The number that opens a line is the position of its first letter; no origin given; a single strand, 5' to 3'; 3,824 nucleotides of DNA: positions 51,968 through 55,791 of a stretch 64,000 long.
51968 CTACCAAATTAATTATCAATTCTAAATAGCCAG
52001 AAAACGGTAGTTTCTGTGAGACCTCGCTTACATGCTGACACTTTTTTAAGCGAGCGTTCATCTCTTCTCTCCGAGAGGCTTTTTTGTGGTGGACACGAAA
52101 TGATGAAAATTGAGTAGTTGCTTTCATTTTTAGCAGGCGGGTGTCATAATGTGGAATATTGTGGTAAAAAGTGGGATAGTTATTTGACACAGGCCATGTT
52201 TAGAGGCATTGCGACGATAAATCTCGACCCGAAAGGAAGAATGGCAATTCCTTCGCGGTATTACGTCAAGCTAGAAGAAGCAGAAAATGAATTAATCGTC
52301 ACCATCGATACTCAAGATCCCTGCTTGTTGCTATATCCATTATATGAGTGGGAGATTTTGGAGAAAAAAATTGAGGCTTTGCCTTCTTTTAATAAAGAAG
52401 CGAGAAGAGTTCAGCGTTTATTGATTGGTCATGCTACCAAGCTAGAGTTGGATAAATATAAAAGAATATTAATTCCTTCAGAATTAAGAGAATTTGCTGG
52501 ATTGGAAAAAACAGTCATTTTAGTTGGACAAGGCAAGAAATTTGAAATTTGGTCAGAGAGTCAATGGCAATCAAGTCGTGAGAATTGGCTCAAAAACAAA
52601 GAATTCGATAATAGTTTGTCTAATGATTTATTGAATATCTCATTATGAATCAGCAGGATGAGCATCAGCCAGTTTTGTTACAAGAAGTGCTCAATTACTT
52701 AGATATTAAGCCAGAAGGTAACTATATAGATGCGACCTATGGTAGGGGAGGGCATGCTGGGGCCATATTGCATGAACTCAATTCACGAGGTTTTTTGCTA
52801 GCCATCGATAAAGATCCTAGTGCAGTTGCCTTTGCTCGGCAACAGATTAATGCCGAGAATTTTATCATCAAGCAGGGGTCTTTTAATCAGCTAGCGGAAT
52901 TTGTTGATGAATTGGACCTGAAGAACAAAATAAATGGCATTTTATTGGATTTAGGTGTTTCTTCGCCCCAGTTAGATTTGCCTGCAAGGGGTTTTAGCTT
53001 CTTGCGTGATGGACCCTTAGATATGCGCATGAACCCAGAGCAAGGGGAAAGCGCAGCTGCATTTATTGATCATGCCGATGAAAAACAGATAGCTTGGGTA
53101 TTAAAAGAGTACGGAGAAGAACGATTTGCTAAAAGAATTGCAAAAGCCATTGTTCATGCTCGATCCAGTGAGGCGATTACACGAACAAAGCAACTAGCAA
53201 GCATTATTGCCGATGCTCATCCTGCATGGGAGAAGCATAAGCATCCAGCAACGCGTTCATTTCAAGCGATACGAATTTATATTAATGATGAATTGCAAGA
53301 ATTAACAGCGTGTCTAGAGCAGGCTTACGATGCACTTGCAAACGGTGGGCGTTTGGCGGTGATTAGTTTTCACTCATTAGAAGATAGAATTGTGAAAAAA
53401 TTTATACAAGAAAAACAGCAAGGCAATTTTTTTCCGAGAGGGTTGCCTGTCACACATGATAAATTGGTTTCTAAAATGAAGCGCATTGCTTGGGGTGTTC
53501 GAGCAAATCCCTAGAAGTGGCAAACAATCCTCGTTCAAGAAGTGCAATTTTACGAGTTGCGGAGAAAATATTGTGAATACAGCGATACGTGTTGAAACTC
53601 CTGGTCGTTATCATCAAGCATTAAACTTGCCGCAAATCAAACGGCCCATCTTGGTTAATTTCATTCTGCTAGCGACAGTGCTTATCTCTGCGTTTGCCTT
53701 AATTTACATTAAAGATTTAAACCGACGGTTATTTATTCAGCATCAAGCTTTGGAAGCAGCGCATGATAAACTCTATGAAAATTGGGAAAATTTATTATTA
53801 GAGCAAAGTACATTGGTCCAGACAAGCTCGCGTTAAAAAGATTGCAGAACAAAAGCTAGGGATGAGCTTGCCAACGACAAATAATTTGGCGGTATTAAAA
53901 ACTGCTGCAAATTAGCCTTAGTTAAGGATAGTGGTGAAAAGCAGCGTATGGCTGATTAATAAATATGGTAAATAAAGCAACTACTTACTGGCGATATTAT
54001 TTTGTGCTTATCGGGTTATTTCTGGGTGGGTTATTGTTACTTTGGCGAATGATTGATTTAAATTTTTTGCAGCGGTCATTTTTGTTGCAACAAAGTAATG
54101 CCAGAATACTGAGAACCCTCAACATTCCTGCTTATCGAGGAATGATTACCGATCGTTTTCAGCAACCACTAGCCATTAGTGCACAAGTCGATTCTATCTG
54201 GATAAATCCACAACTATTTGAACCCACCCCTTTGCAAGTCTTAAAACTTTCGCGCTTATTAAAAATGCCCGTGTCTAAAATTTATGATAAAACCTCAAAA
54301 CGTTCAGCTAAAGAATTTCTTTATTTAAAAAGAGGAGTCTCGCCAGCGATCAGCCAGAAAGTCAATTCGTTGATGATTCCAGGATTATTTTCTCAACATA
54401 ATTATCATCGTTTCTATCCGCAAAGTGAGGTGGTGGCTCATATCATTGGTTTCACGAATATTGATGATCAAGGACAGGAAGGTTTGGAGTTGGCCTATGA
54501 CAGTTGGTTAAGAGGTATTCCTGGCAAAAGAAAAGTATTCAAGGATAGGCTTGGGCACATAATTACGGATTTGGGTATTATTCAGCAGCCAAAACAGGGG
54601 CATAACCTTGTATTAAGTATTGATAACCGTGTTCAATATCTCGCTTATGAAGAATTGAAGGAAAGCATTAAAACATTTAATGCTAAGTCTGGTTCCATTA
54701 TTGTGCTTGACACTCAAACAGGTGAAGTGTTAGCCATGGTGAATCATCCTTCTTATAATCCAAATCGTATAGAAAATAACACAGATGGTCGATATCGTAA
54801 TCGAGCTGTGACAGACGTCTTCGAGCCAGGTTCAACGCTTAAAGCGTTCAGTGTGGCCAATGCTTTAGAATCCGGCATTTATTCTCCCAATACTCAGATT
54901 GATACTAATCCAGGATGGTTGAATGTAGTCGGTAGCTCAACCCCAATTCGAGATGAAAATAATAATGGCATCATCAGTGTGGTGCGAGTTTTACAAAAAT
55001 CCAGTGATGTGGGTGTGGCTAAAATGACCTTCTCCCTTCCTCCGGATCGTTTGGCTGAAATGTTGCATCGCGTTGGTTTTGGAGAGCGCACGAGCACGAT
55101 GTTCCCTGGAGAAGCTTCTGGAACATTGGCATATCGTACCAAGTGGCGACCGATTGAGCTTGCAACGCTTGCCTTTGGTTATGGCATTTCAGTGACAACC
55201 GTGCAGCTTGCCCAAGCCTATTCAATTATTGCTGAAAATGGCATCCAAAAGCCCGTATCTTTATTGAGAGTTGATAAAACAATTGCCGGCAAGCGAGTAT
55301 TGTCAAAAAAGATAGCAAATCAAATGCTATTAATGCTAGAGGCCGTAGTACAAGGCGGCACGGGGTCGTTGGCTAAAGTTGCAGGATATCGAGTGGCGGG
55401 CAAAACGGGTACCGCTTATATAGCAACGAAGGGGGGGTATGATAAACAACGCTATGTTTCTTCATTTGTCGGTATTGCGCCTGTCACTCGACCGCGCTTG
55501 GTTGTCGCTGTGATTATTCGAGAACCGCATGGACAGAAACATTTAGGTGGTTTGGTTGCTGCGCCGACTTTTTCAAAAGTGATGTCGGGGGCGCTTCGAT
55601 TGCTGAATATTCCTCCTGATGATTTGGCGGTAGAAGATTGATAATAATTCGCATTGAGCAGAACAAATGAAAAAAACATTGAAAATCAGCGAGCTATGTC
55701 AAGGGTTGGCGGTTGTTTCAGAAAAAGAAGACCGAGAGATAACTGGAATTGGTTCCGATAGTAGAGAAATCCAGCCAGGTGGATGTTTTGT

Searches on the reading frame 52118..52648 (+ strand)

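Call 25: search_protein_families(library=ncbifam, proteins=[window:52118-52648:+], max_evalue=1e-10)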
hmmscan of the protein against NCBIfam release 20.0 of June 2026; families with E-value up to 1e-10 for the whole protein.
window:52118-52648:+ (176 aa): 6 families
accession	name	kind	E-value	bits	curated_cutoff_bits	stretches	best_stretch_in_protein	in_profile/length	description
TIGR00242.1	TIGR00242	equivalog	1.4e-44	151.5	98.35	1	27-156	1-127/144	division/cell wall cluster transcriptional repressor MraZ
NF001482.0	PRK00326.3-4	equivalog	1.1e-27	96.7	168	1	27-164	1-151/160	division/cell wall cluster transcriptional repressor MraZ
NF001476.0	PRK00326.2-2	equivalog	4.7e-25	88.1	162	1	26-161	3-150/163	division/cell wall cluster transcriptional repressor MraZ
NF001477.0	PRK00326.2-4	equivalog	6.6e-22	78.1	162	1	27-156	3-133/155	division/cell wall cluster transcriptional repressor MraZ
NF001483.0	PRK00326.3-5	equivalog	1.2e-14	54.8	239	1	28-169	3-143/155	division/cell wall cluster transcriptional repressor MraZ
NF001475.0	PRK00326.2-1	equivalog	1.3e-13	51.2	257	1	35-151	11-128/149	division/cell wall cluster transcriptional repressor MraZ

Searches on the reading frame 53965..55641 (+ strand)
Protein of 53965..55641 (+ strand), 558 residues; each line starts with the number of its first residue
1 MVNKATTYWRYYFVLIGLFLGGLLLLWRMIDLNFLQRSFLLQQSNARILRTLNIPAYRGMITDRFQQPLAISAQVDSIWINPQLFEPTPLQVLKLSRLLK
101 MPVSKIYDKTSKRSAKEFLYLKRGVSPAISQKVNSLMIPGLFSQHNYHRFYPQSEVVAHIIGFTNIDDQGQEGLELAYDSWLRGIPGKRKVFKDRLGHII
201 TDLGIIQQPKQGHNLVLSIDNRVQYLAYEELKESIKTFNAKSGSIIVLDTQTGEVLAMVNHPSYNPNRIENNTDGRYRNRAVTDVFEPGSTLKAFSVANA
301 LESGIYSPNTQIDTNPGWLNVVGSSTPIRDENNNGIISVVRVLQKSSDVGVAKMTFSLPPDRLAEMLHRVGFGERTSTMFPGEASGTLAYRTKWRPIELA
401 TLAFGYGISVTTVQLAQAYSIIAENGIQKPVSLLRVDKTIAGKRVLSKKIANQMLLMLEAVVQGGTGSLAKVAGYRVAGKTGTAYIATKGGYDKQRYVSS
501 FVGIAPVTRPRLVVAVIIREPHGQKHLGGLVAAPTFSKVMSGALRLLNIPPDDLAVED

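Call 25: search_protein_families(library=ncbifam, proteins=[window:53965-55641:+], max_evalue=1e-10)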
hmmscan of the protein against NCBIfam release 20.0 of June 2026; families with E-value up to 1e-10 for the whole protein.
window:53965-55641:+ (558 aa): 19 families
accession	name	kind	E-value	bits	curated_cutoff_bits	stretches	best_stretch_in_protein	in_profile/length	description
NF053573.1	PBP2_PenA_Neis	exception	6.4e-145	483.9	1105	1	6-551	23-568/572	peptidoglycan D,D-transpeptidase PBP2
NF011685.0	PRK15105.1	subfamily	1.3e-143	479.7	737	1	8-558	21-572/588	peptidoglycan glycosyltransferase FtsI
TIGR02214.1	spoVD_pbp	equivalog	2.2e-111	373.2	688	1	13-556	4-567/636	stage V sporulation protein D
TIGR03423.1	pbp2_mrdA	equivalog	3.2e-83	280.3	455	1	10-544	2-591/593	penicillin-binding protein 2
NF038271.1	strep_PBP2X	exception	7.1e-38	130.3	1050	1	128-523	162-595/750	penicillin-binding protein PBP2X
NF008061.0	PRK10795.1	equivalog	1.2e-34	119.9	962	1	15-483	26-530/634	peptidoglycan DD-transpeptidase MrdA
NF051842.1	PBP4_5_Efaec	equivalog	3.9e-32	111.4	700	1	55-494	162-623/668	penicillin-binding protein PBP4(5)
TIGR02074.1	PBP_1a_fam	subfamily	8.7e-28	97.4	508.75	1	210-541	221-530/535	PBP1A family penicillin-binding protein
NF033378.1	MECD_PBP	exception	4.7e-19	68.1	1450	1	49-520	144-644/678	PBP2a family beta-lactam-resistant peptidoglycan transpeptidase MecD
TIGR02073.1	PBP_1c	equivalog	5.7e-19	68.2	494.2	1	206-485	234-495/728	penicillin-binding protein 1C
NF038278.1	strep_PBP2B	exception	7.1e-18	64.4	975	1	162-518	255-652/678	penicillin-binding protein PBP2B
NF051885.1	tranpepglycosPbpC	equivalog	6.6e-17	61.3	900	1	212-484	291-544/632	multimodular transpeptidase-transglycosylase PbpC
NF000237.1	MECA_PBP2A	equivalog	2.7e-15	55.7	750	1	170-516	279-631/668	PBP2a family beta-lactam-resistant peptidoglycan transpeptidase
NF000407.1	MECC_PBP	exception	6.3e-15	54.4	1500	1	170-519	276-631/665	PBP2a family beta-lactam-resistant peptidoglycan transpeptidase MecC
NF000406.1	MECB_PBP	exception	1.3e-14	53.6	1450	1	170-505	278-627/674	PBP2a family beta-lactam-resistant peptidoglycan transpeptidase MecB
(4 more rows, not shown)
